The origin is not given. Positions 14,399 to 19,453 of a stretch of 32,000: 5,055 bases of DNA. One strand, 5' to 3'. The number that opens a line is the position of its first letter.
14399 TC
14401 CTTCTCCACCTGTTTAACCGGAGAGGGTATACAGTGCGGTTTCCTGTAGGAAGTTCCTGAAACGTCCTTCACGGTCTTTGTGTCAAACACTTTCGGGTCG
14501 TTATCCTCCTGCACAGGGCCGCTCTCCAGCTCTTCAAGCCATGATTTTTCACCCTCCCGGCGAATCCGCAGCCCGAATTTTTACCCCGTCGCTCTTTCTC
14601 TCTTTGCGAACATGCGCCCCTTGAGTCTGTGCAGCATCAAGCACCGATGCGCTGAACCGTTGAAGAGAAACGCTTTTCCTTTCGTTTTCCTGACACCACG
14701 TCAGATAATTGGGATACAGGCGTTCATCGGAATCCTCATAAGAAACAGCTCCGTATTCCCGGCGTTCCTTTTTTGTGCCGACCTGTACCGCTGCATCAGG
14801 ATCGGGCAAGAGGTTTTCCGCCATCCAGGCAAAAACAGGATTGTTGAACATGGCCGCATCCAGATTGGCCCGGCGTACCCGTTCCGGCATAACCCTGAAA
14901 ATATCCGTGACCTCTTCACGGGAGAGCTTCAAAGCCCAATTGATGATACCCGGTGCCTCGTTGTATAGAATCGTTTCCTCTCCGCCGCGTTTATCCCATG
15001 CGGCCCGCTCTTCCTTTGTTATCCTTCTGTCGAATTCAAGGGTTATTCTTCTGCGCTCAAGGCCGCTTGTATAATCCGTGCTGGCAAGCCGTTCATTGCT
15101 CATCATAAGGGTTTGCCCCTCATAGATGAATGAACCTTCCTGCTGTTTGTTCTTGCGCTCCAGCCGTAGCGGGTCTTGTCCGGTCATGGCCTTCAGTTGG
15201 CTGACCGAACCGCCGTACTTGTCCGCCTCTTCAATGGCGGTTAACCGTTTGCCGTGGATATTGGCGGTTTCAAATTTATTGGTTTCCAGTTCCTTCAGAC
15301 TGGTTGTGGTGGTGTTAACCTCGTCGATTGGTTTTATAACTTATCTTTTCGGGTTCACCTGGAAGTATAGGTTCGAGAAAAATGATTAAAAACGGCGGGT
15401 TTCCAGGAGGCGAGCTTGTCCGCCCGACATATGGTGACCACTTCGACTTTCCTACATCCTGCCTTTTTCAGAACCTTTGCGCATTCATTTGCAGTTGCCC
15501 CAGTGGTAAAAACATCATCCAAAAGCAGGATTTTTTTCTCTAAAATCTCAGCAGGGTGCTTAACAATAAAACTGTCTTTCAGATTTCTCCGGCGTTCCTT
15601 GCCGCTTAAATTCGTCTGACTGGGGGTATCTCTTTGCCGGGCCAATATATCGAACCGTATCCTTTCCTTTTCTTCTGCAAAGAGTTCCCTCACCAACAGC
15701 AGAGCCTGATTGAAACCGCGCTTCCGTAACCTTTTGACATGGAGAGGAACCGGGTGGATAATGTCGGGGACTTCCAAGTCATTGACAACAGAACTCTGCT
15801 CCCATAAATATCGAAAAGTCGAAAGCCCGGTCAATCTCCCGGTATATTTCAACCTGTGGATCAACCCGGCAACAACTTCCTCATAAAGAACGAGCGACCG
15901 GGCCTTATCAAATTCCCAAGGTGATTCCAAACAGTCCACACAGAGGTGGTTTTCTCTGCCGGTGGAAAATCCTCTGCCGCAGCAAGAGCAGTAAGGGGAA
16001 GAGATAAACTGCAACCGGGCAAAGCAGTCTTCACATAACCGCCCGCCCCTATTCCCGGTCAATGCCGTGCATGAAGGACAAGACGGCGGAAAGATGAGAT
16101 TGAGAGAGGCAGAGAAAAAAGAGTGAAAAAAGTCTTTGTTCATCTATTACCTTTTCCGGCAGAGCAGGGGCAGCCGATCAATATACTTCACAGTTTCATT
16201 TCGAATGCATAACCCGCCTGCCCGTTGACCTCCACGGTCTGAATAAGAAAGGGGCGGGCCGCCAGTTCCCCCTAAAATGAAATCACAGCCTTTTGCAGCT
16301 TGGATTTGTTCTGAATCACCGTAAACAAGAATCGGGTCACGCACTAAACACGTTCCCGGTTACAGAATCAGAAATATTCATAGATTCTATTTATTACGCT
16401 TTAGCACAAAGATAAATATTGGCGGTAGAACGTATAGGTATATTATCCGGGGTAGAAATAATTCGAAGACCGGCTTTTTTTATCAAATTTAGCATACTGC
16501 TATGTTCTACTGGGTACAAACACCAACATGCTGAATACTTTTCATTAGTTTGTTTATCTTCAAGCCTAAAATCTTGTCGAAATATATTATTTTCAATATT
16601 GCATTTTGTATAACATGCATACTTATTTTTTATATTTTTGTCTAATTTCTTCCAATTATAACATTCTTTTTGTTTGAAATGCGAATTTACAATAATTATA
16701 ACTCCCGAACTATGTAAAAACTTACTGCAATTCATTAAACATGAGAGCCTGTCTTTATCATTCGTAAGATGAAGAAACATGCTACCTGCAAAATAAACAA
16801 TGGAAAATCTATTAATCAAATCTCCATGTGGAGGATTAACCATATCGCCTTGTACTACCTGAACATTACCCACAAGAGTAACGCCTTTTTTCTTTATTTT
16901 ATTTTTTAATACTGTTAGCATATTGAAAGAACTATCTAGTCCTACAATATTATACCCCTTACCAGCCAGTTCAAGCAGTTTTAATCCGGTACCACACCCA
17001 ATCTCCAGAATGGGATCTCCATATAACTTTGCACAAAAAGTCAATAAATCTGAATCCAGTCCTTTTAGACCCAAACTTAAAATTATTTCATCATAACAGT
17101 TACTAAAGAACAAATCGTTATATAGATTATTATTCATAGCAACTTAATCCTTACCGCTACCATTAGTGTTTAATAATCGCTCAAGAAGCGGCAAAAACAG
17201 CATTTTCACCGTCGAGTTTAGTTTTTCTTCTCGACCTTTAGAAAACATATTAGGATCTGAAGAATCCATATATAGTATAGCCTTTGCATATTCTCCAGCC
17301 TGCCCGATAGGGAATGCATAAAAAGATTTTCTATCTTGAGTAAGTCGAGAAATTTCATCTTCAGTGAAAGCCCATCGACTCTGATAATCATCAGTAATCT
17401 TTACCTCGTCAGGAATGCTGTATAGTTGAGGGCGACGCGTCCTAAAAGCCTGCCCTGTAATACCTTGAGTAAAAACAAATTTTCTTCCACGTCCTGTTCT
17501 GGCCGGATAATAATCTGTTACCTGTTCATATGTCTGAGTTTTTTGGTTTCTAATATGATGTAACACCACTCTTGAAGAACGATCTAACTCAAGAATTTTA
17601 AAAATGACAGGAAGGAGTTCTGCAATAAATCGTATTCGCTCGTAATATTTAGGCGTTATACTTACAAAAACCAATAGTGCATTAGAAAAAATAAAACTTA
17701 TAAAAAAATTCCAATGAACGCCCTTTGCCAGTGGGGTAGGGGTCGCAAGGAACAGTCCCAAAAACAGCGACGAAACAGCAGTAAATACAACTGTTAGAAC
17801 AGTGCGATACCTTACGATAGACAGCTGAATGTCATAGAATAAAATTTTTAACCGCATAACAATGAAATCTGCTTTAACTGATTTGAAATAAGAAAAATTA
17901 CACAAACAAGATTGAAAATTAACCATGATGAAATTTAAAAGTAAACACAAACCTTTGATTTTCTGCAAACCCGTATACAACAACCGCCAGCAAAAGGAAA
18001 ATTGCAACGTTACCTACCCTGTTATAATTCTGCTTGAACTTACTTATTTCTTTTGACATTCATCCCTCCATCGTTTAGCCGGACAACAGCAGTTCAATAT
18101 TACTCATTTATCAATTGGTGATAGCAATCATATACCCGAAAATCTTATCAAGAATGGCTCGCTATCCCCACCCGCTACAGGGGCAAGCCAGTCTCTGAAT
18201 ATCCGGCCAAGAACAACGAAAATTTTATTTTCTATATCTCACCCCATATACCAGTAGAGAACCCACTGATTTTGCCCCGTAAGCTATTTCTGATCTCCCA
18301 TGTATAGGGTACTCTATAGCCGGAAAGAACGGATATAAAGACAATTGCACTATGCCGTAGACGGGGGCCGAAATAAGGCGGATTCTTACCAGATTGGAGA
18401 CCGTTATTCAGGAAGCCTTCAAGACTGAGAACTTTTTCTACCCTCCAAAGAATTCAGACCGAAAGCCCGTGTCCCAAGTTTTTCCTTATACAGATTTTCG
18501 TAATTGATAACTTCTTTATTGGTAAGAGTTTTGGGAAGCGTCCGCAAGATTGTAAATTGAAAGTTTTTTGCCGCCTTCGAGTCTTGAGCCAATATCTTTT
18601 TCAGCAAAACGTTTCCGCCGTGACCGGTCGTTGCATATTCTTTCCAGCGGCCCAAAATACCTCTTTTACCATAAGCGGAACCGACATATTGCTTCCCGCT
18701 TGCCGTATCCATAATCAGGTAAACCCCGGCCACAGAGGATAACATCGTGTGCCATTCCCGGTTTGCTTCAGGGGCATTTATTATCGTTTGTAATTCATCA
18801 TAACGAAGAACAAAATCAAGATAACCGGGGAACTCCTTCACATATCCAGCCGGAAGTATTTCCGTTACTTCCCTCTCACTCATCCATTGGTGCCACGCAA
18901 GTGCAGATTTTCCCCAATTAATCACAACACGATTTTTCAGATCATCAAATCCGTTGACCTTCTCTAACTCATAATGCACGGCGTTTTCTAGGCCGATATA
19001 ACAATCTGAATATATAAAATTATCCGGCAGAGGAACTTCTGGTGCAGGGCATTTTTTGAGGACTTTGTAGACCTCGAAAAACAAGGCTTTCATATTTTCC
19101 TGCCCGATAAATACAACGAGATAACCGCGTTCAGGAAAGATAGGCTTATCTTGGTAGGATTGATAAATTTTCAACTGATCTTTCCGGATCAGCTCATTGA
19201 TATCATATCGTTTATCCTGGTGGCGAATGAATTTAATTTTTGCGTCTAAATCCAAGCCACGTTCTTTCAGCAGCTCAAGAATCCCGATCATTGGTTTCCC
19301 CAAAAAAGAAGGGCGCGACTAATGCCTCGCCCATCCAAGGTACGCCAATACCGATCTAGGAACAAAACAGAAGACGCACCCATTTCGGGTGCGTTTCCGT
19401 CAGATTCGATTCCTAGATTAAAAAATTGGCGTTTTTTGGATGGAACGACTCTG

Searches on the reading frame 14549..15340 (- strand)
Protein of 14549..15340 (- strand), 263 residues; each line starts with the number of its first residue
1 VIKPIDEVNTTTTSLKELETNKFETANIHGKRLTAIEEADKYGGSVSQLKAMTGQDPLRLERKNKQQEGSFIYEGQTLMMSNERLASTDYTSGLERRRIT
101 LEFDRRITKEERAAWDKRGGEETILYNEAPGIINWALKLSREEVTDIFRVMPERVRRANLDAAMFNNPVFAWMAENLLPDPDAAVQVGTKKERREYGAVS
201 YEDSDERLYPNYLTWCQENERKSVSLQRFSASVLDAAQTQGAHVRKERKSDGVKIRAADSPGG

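Call 87: search_protein_families(library=pfam, proteins=[window:14549-15340:-], max_evalue=0.001)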
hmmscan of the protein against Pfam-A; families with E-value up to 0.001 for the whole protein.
window:14549-15340:- (263 aa): 1 family
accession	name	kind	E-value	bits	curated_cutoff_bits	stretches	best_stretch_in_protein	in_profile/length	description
PF19263.5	DUF5906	-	6.7e-12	46.5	27.6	1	9-97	24-114/114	Family of unknown function (DUF5906)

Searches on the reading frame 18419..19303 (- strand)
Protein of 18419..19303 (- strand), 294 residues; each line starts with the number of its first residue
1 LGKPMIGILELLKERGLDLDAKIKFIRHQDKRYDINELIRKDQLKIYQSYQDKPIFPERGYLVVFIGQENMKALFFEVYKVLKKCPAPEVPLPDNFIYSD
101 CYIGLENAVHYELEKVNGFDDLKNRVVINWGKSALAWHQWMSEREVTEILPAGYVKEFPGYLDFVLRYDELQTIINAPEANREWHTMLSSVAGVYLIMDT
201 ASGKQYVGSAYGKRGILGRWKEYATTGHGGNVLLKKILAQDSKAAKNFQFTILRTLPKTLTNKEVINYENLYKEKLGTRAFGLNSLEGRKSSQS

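Call 4: search_protein_families(library=pfam, proteins=[window:18419-19303:-], max_evalue=1)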
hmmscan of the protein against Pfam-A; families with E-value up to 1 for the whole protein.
window:18419-19303:- (294 aa): 2 families
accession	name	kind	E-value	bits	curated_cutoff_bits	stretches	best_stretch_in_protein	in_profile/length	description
PF01541.30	GIY-YIG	-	0.00055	20.6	22.6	1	193-278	3-74/78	GIY-YIG catalytic domain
PF16410.10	DUF5018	-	0.017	14.5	38.2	1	190-279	252-345/352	Domain of unknown function (DUF5018)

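Call 6: search_protein_families(library=ncbifam, proteins=[window:18419-19303:-], max_evalue=1)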
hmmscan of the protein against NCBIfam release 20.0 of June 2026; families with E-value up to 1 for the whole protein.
window:18419-19303:- (294 aa): 1 family
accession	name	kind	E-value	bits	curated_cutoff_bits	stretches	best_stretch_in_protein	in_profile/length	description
TIGR01453.1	grpIintron_endo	subfamily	1.1e-07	32.1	56.05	1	192-290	2-92/215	group I intron endonuclease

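Call 7: search_protein_families(library=phrogs, proteins=[window:18419-19303:-], max_evalue=1)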
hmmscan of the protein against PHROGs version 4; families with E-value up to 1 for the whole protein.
window:18419-19303:- (294 aa): 2 families
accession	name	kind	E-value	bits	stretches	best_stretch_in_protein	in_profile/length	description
phrog_26160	-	unknown function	1.9e-32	113.5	1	44-284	42-276/278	-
phrog_314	-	DNA, RNA and nucleotide metabolism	0.00012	22.2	1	189-284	176-261/574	homing endonuclease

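Call 52: search_protein_families(library=padloc, proteins=[window:18419-19303:-], max_evalue=0.01)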
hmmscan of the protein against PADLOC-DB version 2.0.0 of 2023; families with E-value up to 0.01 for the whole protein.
window:18419-19303:- (294 aa): 2 families
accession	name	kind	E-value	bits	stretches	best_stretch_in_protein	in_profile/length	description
PDLC03973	UzuA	-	4e-96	319.8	1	5-284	2-276/278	-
PDLC03974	UzuA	-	9.2e-54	180.9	1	10-285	42-309/310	-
